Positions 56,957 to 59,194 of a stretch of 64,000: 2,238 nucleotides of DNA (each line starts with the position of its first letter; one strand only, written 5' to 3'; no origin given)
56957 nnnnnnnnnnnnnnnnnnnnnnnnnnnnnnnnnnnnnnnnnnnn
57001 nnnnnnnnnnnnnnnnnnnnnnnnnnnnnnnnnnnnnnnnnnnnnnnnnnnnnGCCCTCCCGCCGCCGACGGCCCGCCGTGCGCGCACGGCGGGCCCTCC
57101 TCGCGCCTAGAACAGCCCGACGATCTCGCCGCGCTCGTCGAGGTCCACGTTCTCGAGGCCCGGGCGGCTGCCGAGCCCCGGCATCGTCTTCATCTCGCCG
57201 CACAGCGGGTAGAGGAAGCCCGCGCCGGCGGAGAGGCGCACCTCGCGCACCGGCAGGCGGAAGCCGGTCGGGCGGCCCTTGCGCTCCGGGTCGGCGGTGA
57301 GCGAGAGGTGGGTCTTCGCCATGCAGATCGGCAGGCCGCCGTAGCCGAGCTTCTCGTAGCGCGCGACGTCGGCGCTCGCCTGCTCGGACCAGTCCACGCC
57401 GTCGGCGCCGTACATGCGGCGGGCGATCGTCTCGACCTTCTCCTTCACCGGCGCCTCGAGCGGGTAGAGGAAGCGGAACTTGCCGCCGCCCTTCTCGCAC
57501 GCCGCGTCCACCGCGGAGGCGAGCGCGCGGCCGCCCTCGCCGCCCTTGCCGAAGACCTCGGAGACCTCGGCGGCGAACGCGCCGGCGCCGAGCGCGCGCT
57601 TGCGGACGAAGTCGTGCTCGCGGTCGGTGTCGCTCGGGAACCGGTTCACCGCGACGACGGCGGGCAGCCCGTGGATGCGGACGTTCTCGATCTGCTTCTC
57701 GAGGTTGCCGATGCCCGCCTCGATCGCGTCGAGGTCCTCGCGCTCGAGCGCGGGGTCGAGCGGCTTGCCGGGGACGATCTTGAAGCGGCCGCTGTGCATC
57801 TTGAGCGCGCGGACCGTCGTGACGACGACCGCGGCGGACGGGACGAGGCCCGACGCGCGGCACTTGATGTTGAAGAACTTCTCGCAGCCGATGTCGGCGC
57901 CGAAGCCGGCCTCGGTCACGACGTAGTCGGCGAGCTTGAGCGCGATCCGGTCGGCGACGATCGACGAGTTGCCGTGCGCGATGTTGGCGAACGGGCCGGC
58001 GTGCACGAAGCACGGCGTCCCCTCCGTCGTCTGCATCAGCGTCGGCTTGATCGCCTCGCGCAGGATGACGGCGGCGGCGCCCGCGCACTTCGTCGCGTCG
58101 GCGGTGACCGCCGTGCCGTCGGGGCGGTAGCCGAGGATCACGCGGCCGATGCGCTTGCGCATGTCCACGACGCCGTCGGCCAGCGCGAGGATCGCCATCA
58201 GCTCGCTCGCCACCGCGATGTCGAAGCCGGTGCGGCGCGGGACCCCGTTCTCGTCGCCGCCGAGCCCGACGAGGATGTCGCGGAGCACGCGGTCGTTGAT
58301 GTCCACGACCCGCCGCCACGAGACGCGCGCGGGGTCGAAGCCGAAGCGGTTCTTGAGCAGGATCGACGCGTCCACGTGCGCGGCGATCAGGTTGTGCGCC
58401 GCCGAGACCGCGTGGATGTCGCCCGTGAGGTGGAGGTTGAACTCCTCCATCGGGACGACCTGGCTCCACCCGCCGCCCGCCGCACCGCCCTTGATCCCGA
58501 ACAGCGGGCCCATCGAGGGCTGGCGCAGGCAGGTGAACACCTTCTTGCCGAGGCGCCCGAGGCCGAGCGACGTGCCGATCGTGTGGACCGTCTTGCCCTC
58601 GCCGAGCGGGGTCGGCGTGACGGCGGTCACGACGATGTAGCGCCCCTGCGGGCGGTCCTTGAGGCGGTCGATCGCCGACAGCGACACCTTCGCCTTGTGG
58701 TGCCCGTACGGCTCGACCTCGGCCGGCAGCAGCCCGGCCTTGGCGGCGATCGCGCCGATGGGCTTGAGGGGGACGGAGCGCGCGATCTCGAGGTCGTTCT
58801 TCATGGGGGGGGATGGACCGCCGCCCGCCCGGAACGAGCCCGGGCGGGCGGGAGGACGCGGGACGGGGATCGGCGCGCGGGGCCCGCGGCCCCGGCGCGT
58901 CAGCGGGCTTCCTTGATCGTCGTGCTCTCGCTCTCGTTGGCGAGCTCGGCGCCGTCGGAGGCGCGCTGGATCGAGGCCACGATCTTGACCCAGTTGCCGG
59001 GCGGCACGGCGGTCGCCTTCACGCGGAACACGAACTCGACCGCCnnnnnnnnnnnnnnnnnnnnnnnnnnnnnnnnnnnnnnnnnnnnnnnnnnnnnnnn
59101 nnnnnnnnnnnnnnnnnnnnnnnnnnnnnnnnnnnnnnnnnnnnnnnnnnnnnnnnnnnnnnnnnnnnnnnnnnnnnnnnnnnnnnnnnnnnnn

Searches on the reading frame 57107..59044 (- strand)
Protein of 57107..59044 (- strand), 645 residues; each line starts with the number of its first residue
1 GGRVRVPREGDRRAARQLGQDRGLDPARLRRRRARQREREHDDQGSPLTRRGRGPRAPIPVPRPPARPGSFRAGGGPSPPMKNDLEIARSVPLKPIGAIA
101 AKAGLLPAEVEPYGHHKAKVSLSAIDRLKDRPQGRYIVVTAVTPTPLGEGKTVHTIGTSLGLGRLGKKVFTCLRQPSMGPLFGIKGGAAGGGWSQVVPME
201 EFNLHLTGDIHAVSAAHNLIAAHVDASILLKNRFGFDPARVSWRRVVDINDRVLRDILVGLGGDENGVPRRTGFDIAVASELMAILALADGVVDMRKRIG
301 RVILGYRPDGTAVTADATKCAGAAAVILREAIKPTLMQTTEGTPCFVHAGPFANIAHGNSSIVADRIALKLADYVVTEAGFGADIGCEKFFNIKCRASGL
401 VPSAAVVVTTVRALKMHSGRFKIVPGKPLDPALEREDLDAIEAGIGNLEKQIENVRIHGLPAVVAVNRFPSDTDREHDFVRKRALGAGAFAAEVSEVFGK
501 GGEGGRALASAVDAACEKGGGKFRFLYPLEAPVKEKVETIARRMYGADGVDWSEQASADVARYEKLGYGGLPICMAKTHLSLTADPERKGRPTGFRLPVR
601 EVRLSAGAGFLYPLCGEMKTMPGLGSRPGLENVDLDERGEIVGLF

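Call 48: search_protein_families(library=pfam, proteins=[window:57107-59044:-], max_evalue=0.00001)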
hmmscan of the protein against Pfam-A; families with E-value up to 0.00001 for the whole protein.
window:57107-59044:- (645 aa): 1 family
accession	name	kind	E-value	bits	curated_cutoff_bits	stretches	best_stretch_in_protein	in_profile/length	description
PF01268.25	FTHFS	-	1.1e-243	810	27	1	83-645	2-556/556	Formate--tetrahydrofolate ligase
